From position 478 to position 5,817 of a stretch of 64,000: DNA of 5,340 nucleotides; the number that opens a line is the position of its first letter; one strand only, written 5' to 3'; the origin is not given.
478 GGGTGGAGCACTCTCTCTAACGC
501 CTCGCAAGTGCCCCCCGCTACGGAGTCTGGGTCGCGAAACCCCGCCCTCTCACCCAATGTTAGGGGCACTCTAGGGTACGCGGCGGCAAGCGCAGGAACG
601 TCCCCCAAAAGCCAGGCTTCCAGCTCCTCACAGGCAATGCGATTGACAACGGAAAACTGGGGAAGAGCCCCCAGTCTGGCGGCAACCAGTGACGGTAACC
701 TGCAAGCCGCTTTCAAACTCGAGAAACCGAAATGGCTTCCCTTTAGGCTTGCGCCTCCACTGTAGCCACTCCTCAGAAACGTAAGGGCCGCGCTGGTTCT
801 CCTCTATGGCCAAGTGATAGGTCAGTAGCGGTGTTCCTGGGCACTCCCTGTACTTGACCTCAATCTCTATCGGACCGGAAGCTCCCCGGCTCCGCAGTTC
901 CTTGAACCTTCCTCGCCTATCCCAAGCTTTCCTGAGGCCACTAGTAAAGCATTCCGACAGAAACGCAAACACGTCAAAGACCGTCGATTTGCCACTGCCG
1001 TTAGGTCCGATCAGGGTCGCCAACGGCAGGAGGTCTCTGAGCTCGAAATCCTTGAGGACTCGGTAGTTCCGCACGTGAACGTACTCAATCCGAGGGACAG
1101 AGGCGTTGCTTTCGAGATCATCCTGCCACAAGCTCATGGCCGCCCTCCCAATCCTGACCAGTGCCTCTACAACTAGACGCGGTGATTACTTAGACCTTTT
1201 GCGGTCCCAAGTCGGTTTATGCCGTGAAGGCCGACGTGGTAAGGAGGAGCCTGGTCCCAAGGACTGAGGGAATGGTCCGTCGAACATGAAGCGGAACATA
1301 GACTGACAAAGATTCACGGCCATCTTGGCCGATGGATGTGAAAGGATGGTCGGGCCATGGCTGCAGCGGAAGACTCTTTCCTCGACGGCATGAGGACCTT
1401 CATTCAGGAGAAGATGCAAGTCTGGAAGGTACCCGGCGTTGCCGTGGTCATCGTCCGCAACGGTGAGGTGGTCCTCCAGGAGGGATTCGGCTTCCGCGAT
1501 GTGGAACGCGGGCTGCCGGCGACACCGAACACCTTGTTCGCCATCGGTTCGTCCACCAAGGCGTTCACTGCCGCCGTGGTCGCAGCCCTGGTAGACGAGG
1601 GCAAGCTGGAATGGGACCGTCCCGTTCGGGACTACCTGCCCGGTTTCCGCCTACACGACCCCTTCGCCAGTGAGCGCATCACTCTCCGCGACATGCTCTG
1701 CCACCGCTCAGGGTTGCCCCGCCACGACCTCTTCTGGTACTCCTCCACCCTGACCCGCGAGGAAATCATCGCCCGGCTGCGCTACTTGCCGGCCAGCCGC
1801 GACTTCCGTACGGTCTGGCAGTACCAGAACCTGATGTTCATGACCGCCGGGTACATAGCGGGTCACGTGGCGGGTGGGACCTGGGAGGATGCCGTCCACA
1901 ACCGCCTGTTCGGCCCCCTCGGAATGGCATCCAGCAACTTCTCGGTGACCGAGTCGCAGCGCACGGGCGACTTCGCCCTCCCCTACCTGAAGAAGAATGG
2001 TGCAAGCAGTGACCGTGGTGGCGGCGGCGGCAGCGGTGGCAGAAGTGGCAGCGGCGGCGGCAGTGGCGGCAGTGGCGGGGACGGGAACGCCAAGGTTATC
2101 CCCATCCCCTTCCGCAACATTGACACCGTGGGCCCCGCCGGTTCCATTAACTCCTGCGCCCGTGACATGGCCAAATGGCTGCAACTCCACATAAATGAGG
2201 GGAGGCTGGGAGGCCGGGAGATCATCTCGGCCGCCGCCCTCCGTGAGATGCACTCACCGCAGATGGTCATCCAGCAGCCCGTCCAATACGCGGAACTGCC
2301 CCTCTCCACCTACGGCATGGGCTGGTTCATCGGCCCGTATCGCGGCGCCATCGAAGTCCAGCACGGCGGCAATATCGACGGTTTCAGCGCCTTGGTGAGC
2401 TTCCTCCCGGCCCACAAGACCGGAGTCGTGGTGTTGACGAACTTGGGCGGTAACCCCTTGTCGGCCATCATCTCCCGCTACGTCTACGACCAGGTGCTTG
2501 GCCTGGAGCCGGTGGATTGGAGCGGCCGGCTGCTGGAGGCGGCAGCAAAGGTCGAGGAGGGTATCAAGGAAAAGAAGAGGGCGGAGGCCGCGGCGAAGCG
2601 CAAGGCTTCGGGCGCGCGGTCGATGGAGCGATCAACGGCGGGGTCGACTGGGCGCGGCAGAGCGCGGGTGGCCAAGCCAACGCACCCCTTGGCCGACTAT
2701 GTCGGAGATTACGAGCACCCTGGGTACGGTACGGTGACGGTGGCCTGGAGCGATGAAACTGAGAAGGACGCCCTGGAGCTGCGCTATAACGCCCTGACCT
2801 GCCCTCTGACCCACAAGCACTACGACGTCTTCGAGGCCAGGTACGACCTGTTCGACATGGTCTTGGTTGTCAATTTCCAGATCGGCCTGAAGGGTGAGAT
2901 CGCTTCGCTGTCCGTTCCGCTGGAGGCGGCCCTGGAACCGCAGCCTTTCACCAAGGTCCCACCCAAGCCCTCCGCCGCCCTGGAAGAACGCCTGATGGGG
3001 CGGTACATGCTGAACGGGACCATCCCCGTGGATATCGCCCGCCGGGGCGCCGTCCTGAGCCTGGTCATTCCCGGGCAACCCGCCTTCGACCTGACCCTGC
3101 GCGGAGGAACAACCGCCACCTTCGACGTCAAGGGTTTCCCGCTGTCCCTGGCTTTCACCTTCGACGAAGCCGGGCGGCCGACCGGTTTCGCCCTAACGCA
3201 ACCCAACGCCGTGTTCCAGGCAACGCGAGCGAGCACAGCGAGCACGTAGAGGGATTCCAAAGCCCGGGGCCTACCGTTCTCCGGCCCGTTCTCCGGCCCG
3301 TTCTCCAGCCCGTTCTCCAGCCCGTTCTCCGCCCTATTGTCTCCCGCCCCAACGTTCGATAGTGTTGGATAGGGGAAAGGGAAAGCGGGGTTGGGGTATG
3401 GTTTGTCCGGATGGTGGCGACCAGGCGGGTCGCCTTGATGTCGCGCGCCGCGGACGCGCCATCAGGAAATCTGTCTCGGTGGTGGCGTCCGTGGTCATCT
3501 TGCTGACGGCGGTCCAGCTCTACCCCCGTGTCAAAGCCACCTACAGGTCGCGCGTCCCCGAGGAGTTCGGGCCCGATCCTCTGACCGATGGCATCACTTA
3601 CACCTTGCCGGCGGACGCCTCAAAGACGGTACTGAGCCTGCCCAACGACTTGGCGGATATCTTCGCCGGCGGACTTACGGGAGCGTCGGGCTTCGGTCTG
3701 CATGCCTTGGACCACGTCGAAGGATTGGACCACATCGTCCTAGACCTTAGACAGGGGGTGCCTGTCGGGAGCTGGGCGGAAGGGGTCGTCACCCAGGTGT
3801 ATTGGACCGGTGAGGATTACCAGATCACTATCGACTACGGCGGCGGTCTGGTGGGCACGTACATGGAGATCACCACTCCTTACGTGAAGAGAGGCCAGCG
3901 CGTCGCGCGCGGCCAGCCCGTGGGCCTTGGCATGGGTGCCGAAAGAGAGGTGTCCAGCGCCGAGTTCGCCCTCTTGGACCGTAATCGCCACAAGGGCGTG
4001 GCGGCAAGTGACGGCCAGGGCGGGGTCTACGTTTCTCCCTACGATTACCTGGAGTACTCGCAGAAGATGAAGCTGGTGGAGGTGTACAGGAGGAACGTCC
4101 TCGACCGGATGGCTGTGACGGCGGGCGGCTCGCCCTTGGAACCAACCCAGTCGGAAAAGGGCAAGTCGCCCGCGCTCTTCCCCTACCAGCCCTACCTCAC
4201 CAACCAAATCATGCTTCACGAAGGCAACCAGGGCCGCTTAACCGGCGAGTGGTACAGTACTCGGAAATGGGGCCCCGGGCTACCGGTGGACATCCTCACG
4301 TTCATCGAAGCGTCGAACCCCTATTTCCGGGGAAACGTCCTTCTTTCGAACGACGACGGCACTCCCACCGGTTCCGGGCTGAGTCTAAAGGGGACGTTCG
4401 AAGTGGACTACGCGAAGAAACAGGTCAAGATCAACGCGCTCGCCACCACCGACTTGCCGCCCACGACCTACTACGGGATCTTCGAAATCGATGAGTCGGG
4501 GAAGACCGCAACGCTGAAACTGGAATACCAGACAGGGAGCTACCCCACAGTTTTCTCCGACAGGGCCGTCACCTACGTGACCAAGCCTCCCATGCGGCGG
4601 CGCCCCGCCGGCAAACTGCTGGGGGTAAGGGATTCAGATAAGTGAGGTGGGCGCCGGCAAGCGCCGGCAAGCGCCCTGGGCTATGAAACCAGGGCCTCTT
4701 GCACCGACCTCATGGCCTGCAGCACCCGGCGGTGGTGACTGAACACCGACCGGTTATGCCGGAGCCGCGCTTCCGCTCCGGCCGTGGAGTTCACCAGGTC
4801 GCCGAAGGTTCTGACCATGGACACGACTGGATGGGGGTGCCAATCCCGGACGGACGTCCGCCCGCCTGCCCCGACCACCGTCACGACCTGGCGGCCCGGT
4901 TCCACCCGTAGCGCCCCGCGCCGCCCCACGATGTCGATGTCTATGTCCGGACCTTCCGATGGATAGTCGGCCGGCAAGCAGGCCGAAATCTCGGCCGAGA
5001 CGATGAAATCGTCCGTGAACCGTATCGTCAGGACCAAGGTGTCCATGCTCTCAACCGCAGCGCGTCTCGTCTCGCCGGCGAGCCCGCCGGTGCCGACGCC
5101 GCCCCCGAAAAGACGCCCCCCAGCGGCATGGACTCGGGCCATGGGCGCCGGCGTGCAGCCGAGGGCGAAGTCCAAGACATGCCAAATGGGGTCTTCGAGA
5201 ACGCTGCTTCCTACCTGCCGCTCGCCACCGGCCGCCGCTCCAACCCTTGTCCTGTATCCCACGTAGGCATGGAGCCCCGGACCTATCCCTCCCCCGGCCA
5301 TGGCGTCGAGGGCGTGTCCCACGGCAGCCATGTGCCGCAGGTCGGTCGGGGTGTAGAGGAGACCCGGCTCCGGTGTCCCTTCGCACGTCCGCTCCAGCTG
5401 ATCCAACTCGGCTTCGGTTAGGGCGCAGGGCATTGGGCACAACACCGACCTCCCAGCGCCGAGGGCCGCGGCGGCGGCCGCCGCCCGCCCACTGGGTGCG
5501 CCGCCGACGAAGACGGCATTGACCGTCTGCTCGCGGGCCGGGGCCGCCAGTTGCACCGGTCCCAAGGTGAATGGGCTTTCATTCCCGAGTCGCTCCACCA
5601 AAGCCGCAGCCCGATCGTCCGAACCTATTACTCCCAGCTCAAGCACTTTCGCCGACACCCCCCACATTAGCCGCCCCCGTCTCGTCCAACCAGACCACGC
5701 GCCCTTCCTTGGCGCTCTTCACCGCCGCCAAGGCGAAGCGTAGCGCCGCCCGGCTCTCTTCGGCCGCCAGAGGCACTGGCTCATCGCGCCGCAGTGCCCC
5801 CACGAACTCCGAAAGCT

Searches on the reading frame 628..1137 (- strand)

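Call 63: search_protein_families(library=pfam, proteins=[window:628-1137:-], max_evalue=0.00001)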
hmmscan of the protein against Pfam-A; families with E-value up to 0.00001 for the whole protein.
window:628-1137:- (169 aa): 2 families
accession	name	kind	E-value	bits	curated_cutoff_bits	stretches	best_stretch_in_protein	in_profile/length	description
PF13175.12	AAA_15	-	9.7e-09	35.7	32.1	1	17-96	3-83/374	AAA ATPase domain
PF13304.12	AAA_21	-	1.1e-07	32.7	27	1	40-90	2-43/304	AAA domain, putative AbiEii toxin, Type IV TA system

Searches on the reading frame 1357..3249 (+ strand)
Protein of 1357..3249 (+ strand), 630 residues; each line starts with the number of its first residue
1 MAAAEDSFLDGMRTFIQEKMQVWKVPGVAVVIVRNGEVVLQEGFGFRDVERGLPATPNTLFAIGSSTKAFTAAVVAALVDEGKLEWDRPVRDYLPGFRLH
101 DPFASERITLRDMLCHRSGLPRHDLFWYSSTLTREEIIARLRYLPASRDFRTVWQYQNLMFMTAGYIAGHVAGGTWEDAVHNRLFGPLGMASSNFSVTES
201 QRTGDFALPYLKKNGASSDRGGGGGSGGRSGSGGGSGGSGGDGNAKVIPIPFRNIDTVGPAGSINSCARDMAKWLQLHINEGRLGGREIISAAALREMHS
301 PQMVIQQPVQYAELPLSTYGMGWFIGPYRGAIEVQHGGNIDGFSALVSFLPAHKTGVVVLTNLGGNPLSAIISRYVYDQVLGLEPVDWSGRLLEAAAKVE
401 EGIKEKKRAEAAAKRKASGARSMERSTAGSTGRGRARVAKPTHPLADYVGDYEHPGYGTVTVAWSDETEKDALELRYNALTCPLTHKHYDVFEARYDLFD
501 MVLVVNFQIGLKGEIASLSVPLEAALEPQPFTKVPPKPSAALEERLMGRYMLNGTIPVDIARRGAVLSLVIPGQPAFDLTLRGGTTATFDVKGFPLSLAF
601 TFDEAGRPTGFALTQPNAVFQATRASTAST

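Call 45: search_protein_families(library=pfam, proteins=[window:1357-3249:+], max_evalue=0.00001)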
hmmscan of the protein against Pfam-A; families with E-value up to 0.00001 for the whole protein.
window:1357-3249:+ (630 aa): 2 families
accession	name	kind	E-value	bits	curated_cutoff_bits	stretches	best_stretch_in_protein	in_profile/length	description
PF00144.29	Beta-lactamase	-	1.8e-71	241.5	27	1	14-368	3-315/329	Beta-lactamase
PF11954.13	DUF3471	-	4.7e-21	75.6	29.3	1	437-529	4-99/103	Domain of unknown function (DUF3471)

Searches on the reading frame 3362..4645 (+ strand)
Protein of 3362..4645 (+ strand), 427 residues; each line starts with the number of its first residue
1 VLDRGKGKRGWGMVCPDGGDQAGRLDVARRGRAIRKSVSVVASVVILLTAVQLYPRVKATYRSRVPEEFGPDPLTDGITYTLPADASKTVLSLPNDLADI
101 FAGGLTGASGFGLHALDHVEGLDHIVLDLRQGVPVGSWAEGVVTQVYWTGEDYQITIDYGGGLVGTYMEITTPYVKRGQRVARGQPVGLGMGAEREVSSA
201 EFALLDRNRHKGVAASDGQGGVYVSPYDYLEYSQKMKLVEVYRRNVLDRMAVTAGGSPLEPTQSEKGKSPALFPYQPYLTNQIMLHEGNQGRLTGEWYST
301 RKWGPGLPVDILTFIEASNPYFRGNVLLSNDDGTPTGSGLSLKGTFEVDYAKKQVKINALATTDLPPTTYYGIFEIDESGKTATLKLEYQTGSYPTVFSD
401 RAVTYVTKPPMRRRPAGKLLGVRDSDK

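Call 45: search_protein_families(library=pfam, proteins=[window:3362-4645:+], max_evalue=0.00001)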
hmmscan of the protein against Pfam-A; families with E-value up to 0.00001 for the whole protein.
window:3362-4645:+ (427 aa): 1 family
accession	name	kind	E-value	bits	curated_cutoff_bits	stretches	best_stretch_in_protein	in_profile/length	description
PF01551.29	Peptidase_M23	-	9.3e-09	35.8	28.7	1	127-189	8-71/96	Peptidase family M23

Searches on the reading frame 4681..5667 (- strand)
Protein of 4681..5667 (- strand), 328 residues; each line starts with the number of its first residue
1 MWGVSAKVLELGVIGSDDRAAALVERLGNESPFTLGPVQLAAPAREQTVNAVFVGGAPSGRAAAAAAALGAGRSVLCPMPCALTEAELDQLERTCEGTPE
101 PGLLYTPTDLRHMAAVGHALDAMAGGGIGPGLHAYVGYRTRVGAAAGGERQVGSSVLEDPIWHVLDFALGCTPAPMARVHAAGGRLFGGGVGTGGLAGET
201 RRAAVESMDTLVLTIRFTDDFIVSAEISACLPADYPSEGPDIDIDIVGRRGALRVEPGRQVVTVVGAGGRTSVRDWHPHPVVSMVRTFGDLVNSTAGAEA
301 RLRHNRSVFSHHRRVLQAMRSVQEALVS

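Call 45: search_protein_families(library=pfam, proteins=[window:4681-5667:-], max_evalue=0.00001)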
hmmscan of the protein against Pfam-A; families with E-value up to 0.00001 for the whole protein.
window:4681-5667:- (328 aa): 1 family
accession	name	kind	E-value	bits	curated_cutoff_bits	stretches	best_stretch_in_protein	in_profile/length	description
PF22725.1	GFO_IDH_MocA_C3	-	3.1e-06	27.7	27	1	123-254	8-124/124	GFO/IDH/MocA C-terminal domain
